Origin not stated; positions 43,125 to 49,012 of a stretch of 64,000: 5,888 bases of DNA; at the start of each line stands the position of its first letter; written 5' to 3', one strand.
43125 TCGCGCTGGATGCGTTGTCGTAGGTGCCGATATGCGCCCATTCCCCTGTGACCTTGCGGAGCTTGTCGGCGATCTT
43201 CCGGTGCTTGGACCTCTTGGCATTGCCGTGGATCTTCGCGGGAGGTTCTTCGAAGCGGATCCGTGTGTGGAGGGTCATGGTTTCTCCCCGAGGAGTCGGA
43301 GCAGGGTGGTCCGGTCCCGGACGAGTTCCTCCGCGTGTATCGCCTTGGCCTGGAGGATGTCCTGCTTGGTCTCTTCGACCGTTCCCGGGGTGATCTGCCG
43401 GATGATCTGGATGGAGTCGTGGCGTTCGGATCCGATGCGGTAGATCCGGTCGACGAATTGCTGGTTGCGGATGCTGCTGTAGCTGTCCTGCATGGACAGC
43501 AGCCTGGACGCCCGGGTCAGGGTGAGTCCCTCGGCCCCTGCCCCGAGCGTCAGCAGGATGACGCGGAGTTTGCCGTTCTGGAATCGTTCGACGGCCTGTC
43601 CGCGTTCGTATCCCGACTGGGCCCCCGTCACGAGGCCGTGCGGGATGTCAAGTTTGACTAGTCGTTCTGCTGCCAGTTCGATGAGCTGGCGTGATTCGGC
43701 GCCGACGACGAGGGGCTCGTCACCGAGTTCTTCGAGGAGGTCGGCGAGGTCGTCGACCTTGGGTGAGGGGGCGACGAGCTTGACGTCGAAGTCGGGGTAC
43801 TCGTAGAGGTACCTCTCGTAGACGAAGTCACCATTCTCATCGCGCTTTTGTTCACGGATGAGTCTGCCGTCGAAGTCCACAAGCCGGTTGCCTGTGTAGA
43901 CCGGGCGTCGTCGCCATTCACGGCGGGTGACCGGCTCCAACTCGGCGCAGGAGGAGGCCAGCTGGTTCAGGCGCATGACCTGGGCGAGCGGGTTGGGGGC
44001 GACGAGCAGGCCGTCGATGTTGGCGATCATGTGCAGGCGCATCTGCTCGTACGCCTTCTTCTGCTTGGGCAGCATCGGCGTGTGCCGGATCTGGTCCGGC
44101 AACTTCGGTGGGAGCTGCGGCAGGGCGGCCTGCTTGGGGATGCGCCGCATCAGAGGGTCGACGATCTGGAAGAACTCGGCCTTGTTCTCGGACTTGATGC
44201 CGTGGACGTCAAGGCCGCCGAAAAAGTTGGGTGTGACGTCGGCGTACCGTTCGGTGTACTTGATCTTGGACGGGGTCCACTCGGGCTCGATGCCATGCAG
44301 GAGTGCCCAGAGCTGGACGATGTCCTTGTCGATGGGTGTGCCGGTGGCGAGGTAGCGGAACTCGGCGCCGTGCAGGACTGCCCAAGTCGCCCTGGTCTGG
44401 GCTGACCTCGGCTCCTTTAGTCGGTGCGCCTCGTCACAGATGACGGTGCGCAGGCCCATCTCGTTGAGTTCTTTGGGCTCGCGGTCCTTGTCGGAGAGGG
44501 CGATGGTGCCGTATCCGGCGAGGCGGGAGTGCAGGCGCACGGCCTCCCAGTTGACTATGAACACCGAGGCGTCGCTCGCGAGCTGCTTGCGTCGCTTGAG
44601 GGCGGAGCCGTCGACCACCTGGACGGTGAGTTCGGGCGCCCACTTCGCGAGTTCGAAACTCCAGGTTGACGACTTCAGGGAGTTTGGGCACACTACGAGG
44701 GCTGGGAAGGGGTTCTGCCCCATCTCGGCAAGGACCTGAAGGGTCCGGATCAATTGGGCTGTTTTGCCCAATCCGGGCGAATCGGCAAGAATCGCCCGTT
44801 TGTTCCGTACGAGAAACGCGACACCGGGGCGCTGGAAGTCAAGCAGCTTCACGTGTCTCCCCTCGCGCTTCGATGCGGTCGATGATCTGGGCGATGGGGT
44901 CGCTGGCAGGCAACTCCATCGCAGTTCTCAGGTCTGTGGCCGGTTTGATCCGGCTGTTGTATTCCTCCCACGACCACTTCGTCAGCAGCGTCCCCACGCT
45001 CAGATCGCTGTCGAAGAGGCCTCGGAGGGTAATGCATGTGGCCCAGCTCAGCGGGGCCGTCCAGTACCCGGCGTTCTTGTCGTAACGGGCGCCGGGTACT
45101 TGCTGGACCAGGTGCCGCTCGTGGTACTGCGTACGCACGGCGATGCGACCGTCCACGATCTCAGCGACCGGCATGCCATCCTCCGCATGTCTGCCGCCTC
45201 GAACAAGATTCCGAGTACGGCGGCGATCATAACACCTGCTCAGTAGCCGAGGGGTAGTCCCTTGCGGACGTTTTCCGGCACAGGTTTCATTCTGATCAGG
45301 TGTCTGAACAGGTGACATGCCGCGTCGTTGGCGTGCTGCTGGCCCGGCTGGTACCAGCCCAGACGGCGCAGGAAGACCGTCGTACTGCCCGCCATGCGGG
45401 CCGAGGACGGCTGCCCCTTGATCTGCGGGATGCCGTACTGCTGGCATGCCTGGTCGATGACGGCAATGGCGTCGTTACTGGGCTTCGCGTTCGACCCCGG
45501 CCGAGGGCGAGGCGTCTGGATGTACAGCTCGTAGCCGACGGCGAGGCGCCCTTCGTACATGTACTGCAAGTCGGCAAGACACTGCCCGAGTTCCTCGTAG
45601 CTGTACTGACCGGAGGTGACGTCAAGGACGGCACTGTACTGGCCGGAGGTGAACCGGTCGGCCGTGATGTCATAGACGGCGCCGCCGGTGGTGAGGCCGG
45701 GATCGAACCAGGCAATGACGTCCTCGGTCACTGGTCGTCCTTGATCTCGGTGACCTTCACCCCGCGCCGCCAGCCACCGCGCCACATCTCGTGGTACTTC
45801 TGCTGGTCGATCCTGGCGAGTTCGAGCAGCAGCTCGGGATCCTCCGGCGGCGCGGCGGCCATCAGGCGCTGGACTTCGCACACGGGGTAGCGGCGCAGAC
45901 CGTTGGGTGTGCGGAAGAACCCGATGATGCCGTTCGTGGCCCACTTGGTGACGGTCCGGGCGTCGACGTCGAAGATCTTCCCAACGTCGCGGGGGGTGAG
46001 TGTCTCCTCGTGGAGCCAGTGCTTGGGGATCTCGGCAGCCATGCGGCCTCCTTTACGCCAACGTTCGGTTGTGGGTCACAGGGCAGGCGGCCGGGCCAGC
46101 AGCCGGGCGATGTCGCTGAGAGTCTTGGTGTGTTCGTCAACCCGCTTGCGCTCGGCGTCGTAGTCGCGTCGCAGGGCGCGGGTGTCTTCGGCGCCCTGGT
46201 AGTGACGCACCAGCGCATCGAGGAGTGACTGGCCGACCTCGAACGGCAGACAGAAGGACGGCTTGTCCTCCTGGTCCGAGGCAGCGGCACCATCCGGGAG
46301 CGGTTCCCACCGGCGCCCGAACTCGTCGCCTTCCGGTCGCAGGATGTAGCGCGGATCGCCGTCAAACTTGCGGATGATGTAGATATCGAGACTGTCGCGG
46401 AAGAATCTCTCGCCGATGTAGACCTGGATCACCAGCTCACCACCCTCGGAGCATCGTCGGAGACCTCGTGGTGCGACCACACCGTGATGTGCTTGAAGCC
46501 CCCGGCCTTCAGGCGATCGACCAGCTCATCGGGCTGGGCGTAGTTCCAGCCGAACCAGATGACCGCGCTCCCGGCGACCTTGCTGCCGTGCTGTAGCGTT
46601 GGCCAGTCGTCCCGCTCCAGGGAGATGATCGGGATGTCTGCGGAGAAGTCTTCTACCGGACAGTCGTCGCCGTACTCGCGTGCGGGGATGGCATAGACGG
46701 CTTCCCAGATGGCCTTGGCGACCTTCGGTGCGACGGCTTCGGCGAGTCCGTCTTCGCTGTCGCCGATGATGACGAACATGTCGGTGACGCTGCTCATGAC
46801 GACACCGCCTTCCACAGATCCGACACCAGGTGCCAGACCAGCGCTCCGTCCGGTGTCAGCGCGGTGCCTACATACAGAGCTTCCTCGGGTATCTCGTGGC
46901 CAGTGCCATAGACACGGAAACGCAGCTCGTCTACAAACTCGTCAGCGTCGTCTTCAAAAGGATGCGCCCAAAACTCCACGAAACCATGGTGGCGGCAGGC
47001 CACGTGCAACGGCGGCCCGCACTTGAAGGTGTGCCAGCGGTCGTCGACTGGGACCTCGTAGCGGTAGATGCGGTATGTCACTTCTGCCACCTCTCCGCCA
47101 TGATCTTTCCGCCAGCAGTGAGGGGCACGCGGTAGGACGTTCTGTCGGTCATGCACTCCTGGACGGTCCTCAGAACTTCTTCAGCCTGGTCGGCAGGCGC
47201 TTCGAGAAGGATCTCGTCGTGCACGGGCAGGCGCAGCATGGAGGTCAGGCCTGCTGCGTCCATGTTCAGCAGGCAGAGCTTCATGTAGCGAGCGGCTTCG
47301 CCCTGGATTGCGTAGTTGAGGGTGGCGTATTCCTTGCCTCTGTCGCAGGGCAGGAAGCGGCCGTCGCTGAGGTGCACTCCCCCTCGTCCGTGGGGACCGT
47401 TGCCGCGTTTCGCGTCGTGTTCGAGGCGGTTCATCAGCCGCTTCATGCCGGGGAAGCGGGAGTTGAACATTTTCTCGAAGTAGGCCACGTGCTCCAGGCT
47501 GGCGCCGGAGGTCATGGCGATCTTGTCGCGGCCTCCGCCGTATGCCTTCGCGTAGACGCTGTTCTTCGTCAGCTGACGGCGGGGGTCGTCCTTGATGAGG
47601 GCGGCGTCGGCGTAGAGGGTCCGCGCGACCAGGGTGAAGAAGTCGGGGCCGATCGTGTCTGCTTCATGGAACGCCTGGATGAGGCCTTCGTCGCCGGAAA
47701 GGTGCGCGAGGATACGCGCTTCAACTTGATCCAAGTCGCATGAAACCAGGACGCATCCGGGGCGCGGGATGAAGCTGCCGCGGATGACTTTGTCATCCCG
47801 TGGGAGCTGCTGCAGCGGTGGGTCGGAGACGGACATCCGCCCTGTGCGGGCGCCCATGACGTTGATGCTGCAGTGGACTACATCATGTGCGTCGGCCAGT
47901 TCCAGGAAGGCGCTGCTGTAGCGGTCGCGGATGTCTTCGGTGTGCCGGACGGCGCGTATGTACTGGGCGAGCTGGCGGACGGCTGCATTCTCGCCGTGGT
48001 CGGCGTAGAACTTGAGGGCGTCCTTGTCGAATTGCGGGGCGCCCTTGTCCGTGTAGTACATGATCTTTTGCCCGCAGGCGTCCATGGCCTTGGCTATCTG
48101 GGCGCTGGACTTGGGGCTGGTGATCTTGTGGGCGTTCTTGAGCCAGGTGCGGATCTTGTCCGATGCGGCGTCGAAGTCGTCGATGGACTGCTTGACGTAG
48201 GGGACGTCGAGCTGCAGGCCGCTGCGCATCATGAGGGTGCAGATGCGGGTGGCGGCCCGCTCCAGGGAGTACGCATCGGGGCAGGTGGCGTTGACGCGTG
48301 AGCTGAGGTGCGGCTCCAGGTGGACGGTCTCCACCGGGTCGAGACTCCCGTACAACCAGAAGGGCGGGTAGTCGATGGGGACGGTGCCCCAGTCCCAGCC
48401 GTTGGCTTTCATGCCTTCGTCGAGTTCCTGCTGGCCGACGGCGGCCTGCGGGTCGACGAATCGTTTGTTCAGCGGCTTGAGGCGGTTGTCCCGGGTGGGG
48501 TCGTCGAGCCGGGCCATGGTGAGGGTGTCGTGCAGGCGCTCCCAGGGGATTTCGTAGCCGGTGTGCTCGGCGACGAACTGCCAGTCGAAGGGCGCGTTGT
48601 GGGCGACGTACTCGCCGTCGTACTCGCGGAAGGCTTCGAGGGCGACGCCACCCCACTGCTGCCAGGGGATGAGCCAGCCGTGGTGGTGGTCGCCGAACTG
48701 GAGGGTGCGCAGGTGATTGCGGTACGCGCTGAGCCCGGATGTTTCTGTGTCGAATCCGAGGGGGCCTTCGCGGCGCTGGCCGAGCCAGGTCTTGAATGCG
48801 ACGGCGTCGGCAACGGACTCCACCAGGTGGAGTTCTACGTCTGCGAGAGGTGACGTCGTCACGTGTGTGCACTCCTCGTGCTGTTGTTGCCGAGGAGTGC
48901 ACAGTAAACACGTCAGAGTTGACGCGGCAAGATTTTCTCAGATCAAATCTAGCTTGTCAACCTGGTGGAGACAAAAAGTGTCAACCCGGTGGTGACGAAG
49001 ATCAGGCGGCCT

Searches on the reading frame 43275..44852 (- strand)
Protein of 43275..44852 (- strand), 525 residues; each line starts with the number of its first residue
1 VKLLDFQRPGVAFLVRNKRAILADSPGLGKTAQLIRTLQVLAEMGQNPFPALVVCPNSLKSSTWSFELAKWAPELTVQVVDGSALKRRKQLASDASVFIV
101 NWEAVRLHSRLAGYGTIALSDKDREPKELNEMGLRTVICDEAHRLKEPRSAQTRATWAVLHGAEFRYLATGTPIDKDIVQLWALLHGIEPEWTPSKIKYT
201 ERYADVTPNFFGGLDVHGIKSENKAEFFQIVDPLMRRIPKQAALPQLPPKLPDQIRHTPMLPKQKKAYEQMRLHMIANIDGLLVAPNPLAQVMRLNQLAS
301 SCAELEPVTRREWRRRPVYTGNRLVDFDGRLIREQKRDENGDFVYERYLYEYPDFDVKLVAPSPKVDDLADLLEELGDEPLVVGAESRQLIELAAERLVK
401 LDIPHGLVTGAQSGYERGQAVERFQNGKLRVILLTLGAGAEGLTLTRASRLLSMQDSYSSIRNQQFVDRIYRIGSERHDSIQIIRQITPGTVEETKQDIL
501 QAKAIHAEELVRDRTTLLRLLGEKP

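Call 8: search_protein_families(library=phrogs, proteins=[window:43275-44852:-], max_evalue=0.001)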
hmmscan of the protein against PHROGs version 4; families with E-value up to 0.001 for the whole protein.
window:43275-44852:- (525 aa): 4 families
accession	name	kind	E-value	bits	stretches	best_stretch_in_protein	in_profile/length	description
phrog_62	-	DNA, RNA and nucleotide metabolism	5.1e-96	323.6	1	1-514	695-1136/1881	DNA helicase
phrog_29996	-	unknown function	5.5e-22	78.6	2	3-204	724-906/1189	-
phrog_16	-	DNA, RNA and nucleotide metabolism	3e-12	46.6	1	1-181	271-424/986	DNA helicase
phrog_21391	-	DNA, RNA and nucleotide metabolism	0.00041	18.6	1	18-175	911-1081/2021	DNA helicase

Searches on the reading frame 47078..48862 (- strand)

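Call 8: search_protein_families(library=phrogs, proteins=[window:47078-48862:-], max_evalue=0.001)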
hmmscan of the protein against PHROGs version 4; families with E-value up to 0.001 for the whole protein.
window:47078-48862:- (594 aa): 9 families
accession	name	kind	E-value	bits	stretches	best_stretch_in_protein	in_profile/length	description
phrog_17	-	DNA, RNA and nucleotide metabolism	5.6e-106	356.9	1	31-593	669-1231/1445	DNA polymerase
phrog_15971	-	DNA, RNA and nucleotide metabolism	3.3e-22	80.1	1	244-587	44-368/376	DNA polymerase I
phrog_10285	-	DNA, RNA and nucleotide metabolism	8.3e-17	62.2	1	351-482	33-169/321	DNA polymerase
phrog_2573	-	DNA, RNA and nucleotide metabolism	4.5e-15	56.7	1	360-573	5-247/336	DNA polymerase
phrog_12241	-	DNA, RNA and nucleotide metabolism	3.3e-07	30.6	0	313-362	453-497/502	DNA polymerase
phrog_23226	-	DNA, RNA and nucleotide metabolism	1.4e-06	28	1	249-396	214-365/611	DNA polymerase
phrog_5995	-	DNA, RNA and nucleotide metabolism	1.2e-05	26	1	486-586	74-159/236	DNA polymerase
phrog_6375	-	DNA, RNA and nucleotide metabolism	2.2e-05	25.4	1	441-532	2-100/204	DNA polymerase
phrog_192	-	DNA, RNA and nucleotide metabolism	0.0006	20.2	0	85-130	190-239/397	DNA polymerase exonuclease subunit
